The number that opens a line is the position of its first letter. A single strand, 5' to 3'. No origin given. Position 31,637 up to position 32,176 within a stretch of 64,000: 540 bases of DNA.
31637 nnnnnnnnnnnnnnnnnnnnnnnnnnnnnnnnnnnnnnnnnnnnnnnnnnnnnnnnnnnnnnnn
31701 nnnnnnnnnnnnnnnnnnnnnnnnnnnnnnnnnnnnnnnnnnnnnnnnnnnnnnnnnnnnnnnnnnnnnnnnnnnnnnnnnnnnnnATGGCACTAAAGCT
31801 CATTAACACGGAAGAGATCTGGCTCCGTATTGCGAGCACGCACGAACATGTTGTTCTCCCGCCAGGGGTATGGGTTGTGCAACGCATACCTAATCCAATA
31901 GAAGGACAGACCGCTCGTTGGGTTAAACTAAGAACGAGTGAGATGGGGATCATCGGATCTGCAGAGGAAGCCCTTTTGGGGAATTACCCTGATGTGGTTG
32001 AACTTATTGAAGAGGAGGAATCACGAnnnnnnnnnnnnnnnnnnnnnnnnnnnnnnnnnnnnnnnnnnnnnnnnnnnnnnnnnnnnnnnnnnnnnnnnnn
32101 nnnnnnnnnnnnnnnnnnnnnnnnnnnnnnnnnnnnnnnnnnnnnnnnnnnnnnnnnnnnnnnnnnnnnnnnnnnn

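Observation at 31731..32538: Orphan three-gene cassette of small proteins behind a near-consensus promoter, between rplU and rmuC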

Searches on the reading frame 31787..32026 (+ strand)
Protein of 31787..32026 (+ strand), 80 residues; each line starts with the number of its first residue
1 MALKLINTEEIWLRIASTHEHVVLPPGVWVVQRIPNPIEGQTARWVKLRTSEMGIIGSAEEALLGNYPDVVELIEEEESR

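Call 3: search_protein_families(library=pfam, proteins=[window:31787-32026:+], max_evalue=1)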
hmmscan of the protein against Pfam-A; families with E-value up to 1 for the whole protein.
window:31787-32026:+ (80 aa): 0 families

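Call 4: search_protein_families(library=phrogs, proteins=[window:31787-32026:+], max_evalue=1)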
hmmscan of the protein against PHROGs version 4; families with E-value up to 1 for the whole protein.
window:31787-32026:+ (80 aa): 0 families

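Call 8: find_homologous_proteins(query=window:31787-32026:+, max_evalue=0.01)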
Query window:31787-32026:+ (80 aa): 4 proteins with E <= 0.01 among 4 candidates.
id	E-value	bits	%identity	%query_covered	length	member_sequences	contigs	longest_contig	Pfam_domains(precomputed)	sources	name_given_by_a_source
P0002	3.8e-45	168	100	100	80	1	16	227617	-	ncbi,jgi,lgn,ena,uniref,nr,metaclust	ncbi:MAG: hypothetical protein A3J55_00310 [Candidatus Ryanbacteria bacterium RIFCSPHIGHO2_02_FULL_4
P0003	7.7e-25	104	69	94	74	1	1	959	-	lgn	-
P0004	4.7e-24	101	69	84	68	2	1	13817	-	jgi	-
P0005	4.6e-18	82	64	94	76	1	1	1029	-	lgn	-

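Call 10: find_encoding_contigs(protein=P0004, flank=10000)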
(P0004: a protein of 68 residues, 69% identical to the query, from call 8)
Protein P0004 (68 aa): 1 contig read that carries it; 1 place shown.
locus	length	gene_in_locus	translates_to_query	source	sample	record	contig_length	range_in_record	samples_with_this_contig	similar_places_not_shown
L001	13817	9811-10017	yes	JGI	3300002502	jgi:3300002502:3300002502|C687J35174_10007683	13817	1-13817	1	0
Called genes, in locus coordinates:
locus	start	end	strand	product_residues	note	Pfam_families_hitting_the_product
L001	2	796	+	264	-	?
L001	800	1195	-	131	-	-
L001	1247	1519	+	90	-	PF01016:Ribosomal_L27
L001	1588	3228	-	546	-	PF06418:CTP_synth_N, PF00117:GATase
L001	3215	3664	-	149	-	PF01281:Ribosomal_L9_N, PF03948:Ribosomal_L9_C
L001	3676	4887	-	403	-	PF22694:CtpB_N-like, PF00595:PDZ (weak), PF13180:PDZ_2, PF17820:PDZ_6, PF03572:Peptidase_S41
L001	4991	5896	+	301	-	PF01544:CorA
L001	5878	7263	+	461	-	PF01921:tRNA-synt_1f (faint), PF01406:tRNA-synt_1e, PF09334:tRNA-synt_1g (faint), PF23493:CysS_C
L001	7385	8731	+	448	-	PF00772:DnaB, PF03796:DnaB_C, PF13481:AAA_25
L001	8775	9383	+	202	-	PF21176:RecR_HhH (weak), PF13662:Toprim_4, PF01751:Toprim, PF21175:RecR_C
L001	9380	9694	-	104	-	PF00829:Ribosomal_L21p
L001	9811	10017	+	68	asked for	-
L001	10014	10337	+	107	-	-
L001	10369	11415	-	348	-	PF02646:RmuC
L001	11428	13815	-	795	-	?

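Call 11: find_encoding_contigs(protein=P0003, flank=10000)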
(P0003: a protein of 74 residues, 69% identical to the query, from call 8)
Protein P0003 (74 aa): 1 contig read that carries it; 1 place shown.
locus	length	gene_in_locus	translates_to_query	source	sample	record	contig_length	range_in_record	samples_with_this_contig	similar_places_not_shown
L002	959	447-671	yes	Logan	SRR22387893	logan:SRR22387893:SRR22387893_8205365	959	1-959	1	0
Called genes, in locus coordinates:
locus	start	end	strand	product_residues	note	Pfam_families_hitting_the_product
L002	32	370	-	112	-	PF00829:Ribosomal_L21p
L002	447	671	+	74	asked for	-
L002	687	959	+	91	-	?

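Call 12: find_encoding_contigs(protein=P0005, flank=10000)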
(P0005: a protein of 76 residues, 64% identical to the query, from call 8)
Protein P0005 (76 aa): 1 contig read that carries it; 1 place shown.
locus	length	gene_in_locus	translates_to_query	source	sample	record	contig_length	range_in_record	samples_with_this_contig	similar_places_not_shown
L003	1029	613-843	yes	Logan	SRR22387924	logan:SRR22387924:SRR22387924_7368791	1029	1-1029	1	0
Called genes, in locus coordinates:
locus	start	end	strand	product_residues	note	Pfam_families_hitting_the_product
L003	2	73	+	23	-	?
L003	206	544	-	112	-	PF00829:Ribosomal_L21p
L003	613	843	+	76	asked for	-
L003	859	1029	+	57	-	?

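Call 24: find_related_loci(query=A1, collection=metagenome_contigs, flank=6000)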
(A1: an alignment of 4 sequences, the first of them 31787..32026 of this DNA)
Query A1 (80 aa) in metagenome_contigs; peptide patterns used: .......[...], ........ (x = any residue, [..] = any of these).
299 stretches matched a pattern; 1 encode a relative of the query (tblastn E <= 1e-3); 1 distinct loci.
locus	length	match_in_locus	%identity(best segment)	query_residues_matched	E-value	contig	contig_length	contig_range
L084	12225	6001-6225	71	1-75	6e-35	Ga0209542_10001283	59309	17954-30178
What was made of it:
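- ORF1 has 3 among 5.8 billion by word index, plus one metagenome locus (calls 8, 24).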

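Call 35: predict_structure(alignment_id=A4)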
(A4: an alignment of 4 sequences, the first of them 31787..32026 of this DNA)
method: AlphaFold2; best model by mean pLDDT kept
length: 80 residues; sequences in the alignment: 4
mean_pLDDT: 75.0   pTM: 0.53
mean pLDDT of the five models: 75.0, 62.8, 57.4, 45.6, 41.1
residues with pLDDT >= 90: 0; 70-90: 66; 50-70: 11; < 50: 3
segments of 3 or more residues with pLDDT < 50: 78-80
pLDDT, mean of each block of 10 residues (from residue 1): 79 74 83 79 77 74 73 61
secondary structure, 60 per line:
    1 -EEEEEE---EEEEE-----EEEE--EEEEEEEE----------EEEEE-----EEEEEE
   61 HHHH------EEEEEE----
elements in order: E2-7 E11-15 E21-24 E27-34 E45-49 E55-60 H61-64 E71-76
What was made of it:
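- The ORF1 model is moderate: pLDDT 75 for the best of five, 41-63 for the others (call 35).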

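Call 39: search_solved_structures(query=A1, max_evalue=10)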
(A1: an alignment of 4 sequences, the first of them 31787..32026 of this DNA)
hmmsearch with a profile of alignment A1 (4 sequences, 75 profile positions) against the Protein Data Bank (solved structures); distinct sequences matched with E-value up to 10: 2.
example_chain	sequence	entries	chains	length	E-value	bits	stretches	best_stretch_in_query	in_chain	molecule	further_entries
4jo8_A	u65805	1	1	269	0.32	14.2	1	2-34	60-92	M157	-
3c4n_A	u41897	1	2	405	0.99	12.6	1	21-47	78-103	Uncharacterized protein DR_0571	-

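Call 41: fold_search(model_id=the predicted structure, library=pdb)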
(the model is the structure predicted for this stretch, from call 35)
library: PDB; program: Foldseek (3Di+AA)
matches with E <= 10: 263; with E <= 0.001: 0
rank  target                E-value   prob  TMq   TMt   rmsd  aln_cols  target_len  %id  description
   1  2y8g_A                8.3e-02  0.63  0.29  0.21   8.2        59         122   10  Structure of the Ran-binding domain from human RanBP3 (E352A-R353V double mutant) (released 2011-02-16)
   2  3cjx_E                3.9e-01  0.13  0.23  0.13  12.1        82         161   15  Crystal structure of a protein of unknown function with a cupin-like fold (reut_b4571) from ralstonia eutropha jmp134  (released 2008-03-25)
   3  2y8f_A                4.2e-01  0.30  0.28  0.21   8.3        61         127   10  Structure of the Ran-binding domain from human RanBP3 (wild type) (released 2011-02-16)
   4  2dt4                  4.2e-01  0.16  0.27  0.18  10.3        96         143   17  Crystal structure of Pyrococcus horikoshii a plant- and prokaryote-conserved (PPC) protein at 1.60 resolution (released 2007-05-22)
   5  4krt_A                5.2e-01  0.82  0.48  0.15   4.3        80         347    9  X-ray structure of endolysin from clostridium perfringens phage phiSM101 (released 2014-04-02)
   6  3cjx_A                5.2e-01  0.11  0.23  0.13  12.1        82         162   15  Crystal structure of a protein of unknown function with a cupin-like fold (reut_b4571) from ralstonia eutropha jmp134  (released 2008-03-25)
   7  2pu9_B                6.1e-01  0.57  0.39  0.41   6.3        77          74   16  Crystal srtucture of the binary complex between ferredoxin: thioredoxin reductase and thioredoxin f (released 2007-07-10)
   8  2nmu                  6.1e-01  0.30  0.34  0.23   6.8        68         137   12  Crystal structure of the hypothetical protein from Salmonella typhimurium LT2. Northeast Structural Genomics Consortium  (released 2006-11-07)
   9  2y8g_B                6.1e-01  0.25  0.30  0.23   7.3        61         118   10  Structure of the Ran-binding domain from human RanBP3 (E352A-R353V double mutant) (released 2011-02-16)
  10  2hx0                  7.9e-01  0.25  0.34  0.23   7.5        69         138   12  Three-dimensional structure of the hypothetical protein from Salmonella cholerae-suis (aka Salmonella enterica) at the r (released 2006-09-19)
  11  2crf_MODEL_1_A        7.9e-01  0.18  0.27  0.18   8.1        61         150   15  Solution structure of the Ran_BP1 domain of RAN-binding protein-3 (released 2005-11-20)
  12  2pvd_B                8.3e-01  0.47  0.39  0.41   6.2        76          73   14  Crystal srtucture of the reduced ferredoxin:thioredoxin reductase (released 2007-07-10)
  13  2y8f_D                1.0e+00  0.15  0.25  0.18   7.9        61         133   13  Structure of the Ran-binding domain from human RanBP3 (wild type) (released 2011-02-16)
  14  8uzb_A                1.1e+00  0.23  0.28  0.04   6.3        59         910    8  Cryo-EM structure of iGeoCas9 in complex with sgRNA and target DNA (released 2024-05-29)
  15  2y8f_C                1.1e+00  0.09  0.18  0.15   8.4        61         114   16  Structure of the Ran-binding domain from human RanBP3 (wild type) (released 2011-02-16)
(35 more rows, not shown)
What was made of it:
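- On SH3-like beta-barrel (ORF1): The best matches are SH3b-bearing endolysin and NlpC/P60 chains at TM 0.42-0.48 and E 0.5-2.9 (call 41).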

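Call 44: search_dna_similar(query=window:31787-32026:+, collection=phages, mode=protein, max_evalue=1, max_rows=10)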
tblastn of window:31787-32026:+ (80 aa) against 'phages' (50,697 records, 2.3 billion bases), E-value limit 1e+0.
No match.

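Call 47: find_related_loci(query=A1, collection=viral_contigs, flank=5000)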
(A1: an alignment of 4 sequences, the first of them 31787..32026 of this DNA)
Query A1 (80 aa) in viral_contigs; peptide patterns used: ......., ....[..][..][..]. (x = any residue, [..] = any of these).
106 stretches matched a pattern, but none encodes a relative of the query by tblastn (E <= 1e-3).

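Call 62: fold_search(model_id=the predicted structure, library=viral)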
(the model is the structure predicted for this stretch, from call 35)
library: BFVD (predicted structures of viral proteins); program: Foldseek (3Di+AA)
matches with E <= 10: 513; with E <= 0.001: 0
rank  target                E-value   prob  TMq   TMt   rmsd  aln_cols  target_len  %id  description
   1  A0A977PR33            3.3e-02  0.99  0.42  0.42   6.0        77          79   17  Uncharacterized protein [Arthrobacter phage Shambre1]
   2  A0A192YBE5            6.2e-02  0.98  0.44  0.44   6.1        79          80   15  (no name in the UniProt tables at hand)
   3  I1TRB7                1.6e-01  0.95  0.45  0.49   4.7        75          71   16  Uncharacterized protein [Cronobacter phage CR3]
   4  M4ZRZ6                1.8e-01  0.90  0.46  0.46   5.5        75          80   11  Uncharacterized protein [Bacillus phage PM1]
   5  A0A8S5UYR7            1.9e-01  0.89  0.49  0.50   4.5        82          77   12  Uncharacterized protein [Siphoviridae sp. ctkKt3]
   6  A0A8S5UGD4            2.1e-01  0.94  0.50  0.19   4.1        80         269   14  Uncharacterized protein [Myoviridae sp. ctshb19]
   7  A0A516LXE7            2.1e-01  0.91  0.39  0.37   5.4        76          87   18  (no name in the UniProt tables at hand)
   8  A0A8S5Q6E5            2.3e-01  0.93  0.48  0.12   3.9        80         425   10  PlyB like endolysin [Siphoviridae sp. ctf8W5]
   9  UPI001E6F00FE         2.8e-01  0.69  0.35  0.23   5.8        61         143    6  (no name look-up for this kind of identifier)
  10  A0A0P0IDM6            2.8e-01  0.38  0.30  0.21   8.4        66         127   17  (no name in the UniProt tables at hand)
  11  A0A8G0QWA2            3.1e-01  0.05  0.16  0.04  22.6        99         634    7  (no name in the UniProt tables at hand)
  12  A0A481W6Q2            3.6e-01  0.51  0.38  0.37   5.2        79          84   13  Uncharacterized protein [Pseudomonas phage Psa21]
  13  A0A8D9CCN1            3.9e-01  0.97  0.55  0.24   3.6        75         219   11  Uncharacterized protein [uncultured marine phage]
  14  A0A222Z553            3.9e-01  0.77  0.48  0.41   5.5        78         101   18  (no name in the UniProt tables at hand)
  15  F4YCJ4                4.5e-01  0.10  0.21  0.11  15.2       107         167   10  (no name in the UniProt tables at hand)
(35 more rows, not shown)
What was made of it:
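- On Phage-derived genes: BFVD fold matches have E >= 0.03 (call 62).
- The weak best structural neighbours of ORF1 are small uncharacterised phage proteins and SH3b-like endolysin domains, at E >= 0.03 and TM 0.42-0.56 (calls 41, 62).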

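Call 69: search_protein_families(library=padloc, proteins=[window:31787-32026:+], max_evalue=1)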
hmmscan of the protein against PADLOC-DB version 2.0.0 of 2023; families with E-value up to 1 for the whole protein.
window:31787-32026:+ (80 aa): 0 families
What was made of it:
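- On Known anti-phage defence systems (PADLOC-DB): No PADLOC hit for ORF1-3 or their relatives (call 69).
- No PADLOC or PHROGs hit (calls 4, 69).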

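Call 70: search_protein_families(library=ncbifam, proteins=[window:31787-32026:+], max_evalue=1)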
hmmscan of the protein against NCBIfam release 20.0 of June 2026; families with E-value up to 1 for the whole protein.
window:31787-32026:+ (80 aa): 0 families
